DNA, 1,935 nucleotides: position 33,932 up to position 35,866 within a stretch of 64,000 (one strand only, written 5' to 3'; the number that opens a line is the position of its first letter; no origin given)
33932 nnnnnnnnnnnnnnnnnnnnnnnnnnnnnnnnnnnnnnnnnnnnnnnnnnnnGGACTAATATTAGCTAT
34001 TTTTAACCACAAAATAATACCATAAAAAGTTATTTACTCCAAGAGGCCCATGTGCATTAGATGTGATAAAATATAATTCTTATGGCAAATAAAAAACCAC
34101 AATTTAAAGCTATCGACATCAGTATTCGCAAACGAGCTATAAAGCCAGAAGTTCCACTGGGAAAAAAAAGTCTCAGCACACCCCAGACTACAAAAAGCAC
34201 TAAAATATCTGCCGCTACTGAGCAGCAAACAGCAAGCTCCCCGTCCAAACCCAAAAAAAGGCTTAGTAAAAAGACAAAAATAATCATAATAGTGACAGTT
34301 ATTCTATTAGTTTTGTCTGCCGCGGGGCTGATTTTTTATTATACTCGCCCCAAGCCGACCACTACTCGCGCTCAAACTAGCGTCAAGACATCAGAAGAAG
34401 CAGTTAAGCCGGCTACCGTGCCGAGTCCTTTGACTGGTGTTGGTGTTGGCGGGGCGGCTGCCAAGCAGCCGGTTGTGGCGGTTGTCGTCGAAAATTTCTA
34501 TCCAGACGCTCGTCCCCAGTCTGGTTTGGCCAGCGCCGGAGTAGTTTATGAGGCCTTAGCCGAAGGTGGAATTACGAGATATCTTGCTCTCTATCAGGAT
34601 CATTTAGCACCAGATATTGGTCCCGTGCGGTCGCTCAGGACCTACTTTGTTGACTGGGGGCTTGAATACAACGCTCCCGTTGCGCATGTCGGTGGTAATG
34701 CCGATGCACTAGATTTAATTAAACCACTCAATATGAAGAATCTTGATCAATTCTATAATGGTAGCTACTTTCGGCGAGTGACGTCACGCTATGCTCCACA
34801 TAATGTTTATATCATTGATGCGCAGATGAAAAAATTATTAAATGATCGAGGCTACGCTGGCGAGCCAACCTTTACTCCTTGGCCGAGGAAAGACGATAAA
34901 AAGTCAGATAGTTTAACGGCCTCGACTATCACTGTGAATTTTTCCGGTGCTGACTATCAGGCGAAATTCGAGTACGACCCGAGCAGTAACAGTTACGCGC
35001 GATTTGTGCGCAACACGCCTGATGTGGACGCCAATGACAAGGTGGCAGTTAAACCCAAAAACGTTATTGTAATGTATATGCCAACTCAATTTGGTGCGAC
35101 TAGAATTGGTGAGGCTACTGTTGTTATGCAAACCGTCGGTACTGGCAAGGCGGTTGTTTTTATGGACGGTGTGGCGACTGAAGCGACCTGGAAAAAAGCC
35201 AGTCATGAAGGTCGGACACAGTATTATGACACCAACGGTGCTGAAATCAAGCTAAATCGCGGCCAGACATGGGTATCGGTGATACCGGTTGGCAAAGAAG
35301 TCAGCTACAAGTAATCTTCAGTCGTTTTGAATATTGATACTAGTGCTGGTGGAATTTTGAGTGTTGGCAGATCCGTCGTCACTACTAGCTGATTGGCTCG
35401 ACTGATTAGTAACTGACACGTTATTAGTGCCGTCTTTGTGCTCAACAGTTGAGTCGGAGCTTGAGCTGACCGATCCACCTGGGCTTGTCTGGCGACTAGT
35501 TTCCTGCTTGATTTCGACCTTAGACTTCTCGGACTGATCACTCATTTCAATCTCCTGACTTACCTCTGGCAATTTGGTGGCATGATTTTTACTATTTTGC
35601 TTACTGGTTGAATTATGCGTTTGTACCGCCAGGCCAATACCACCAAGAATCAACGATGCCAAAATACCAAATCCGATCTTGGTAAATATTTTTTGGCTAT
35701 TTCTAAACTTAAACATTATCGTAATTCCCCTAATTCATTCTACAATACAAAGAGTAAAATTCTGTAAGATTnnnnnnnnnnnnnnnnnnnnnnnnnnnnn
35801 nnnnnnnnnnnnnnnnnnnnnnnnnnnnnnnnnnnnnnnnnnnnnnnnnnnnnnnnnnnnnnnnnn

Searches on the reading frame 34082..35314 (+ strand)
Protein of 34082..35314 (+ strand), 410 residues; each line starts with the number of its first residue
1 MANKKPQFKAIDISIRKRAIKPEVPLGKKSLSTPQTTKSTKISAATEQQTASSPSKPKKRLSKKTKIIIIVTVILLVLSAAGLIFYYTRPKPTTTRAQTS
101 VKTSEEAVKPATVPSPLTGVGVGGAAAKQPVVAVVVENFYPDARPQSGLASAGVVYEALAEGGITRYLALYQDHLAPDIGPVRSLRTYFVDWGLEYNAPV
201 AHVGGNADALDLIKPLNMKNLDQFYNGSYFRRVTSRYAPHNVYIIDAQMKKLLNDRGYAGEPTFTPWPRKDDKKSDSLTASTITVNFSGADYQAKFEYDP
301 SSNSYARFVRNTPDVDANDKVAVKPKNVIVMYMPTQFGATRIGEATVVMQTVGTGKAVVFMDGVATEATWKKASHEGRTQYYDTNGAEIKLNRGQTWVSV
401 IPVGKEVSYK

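Call 3: search_protein_families(library=pfam, proteins=[window:34082-35314:+], max_evalue=0.1)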
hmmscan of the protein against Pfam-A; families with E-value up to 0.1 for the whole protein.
window:34082-35314:+ (410 aa): 6 families
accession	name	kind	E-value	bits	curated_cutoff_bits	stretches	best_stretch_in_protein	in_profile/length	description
PF11258.13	DUF3048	-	6.7e-39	133.8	25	1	117-258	1-147/148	Protein of unknown function (DUF3048) N-terminal domain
PF17479.7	DUF3048_C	-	4.3e-27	95.2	25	1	283-398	1-114/114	Protein of unknown function (DUF3048) C-terminal domain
PF14283.11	CD1107-like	-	0.0087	16.4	26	1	44-91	107-156/158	Mobile element protein CD1107-like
PF05513.17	TraA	-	0.064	13.8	22.6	0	43-104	2-62/118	TraA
PF14610.12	Psg1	-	0.082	13.1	30.1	0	33-88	122-178/186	Ykl077w/Psg1 (Pma1 Stabilization in Golgi)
PF21158.3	flgK_1st_1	-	0.084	13.4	24.2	0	315-366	15-65/81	Flagellar hook-associated protein 1, D2-like domain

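Call 4: search_protein_families(library=ncbifam, proteins=[window:34082-35314:+], max_evalue=0.1)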
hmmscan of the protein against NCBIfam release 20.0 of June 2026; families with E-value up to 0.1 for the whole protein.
window:34082-35314:+ (410 aa): 7 families
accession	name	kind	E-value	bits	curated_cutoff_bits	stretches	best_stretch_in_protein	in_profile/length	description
NF004285.1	PRK05696.1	equivalog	0.011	15.5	179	1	58-107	12-62/171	flagellar basal body-associated protein FliL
TIGR04361.1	TrbK_Ti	equivalog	0.013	15.9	50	0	65-99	2-39/64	entry exclusion protein TrbK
NF009420.1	PRK12785.1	equivalog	0.018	14.8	197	1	59-98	14-52/161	flagellar basal body-associated protein FliL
NF042931.1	SAG1386_EF1546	equivalog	0.02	15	80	1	45-109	10-74/158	SAG1386/EF1546 family surface-associated protein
NF033761.1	gliding_GltJ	equivalog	0.023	13.8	450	1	34-131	336-438/671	adventurous gliding motility protein GltJ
NF033483.0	PknB_PASTA_kin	equivalog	0.023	13.7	450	1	35-107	303-378/563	Stk1 family PASTA domain-containing Ser/Thr kinase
TIGR03927.1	T7SS_EssA_Firm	equivalog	0.08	12.8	32.45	0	45-87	103-145/151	type VII secretion protein EssA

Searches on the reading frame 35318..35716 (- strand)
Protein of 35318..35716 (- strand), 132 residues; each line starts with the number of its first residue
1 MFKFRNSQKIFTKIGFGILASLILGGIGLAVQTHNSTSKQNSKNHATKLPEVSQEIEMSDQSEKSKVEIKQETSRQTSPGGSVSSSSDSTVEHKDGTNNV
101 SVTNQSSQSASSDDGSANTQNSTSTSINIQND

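Call 3: search_protein_families(library=pfam, proteins=[window:35318-35716:-], max_evalue=0.1)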
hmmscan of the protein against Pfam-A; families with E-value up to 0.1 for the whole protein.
window:35318-35716:- (132 aa): 3 families
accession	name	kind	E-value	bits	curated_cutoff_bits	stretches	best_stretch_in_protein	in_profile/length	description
PF18303.6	Saf_2TM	-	0.03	14.6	29.5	1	5-68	59-123/152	SAVED-fused 2TM effector domain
PF14138.11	COX16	-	0.043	14.6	27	1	14-75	3-59/79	Cytochrome c oxidase assembly protein COX16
PF05758.17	Ycf1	-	0.049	12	29.4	1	3-107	196-298/945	Ycf1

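Call 4: search_protein_families(library=ncbifam, proteins=[window:35318-35716:-], max_evalue=0.1)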
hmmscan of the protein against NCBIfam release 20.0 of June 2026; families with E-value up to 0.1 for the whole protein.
window:35318-35716:- (132 aa): 0 families

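Call 48: list_cluster_members(proteins=[P0001, P0121, window:35318-35716:-, P0004, P0055, P0076, P0146])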
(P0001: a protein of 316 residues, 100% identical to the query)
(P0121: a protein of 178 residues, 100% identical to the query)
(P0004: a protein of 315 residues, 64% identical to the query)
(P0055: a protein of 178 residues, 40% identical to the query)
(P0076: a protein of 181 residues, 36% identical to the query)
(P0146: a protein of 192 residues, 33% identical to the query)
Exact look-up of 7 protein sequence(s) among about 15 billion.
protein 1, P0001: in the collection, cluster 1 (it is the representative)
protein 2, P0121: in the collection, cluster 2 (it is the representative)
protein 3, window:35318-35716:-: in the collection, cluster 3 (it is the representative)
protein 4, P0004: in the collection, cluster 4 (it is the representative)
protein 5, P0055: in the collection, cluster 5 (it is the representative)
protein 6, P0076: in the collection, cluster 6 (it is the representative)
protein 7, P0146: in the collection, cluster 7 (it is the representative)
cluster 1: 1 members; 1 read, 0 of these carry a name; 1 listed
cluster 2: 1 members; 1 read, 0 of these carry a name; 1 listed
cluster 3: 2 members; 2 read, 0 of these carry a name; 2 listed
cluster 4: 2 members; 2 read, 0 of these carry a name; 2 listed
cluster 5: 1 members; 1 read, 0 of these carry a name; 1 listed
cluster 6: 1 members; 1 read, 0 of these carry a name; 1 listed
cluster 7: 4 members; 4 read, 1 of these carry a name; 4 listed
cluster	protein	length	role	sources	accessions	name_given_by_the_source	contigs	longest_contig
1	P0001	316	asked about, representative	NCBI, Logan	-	-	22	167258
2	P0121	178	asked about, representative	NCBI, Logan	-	-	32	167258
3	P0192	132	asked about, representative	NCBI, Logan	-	-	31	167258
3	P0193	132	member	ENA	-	-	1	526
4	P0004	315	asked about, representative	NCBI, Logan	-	-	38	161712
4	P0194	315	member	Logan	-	-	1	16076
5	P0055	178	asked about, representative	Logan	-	-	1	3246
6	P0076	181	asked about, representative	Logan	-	-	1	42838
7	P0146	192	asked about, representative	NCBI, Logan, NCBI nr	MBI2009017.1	hypothetical protein HYS84_01225 [Candidatus Saccharibacteria bacterium] | hypothetical protein [Candidatus Saccharibacteria bacterium]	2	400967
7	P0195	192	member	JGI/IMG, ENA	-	-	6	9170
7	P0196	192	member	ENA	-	-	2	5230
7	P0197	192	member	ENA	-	-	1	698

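Call 80: search_protein_families(library=ncbifam, proteins=[window:35318-35716:-], max_evalue=0.05)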
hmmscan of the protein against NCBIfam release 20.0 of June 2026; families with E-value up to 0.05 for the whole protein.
window:35318-35716:- (132 aa): 0 families
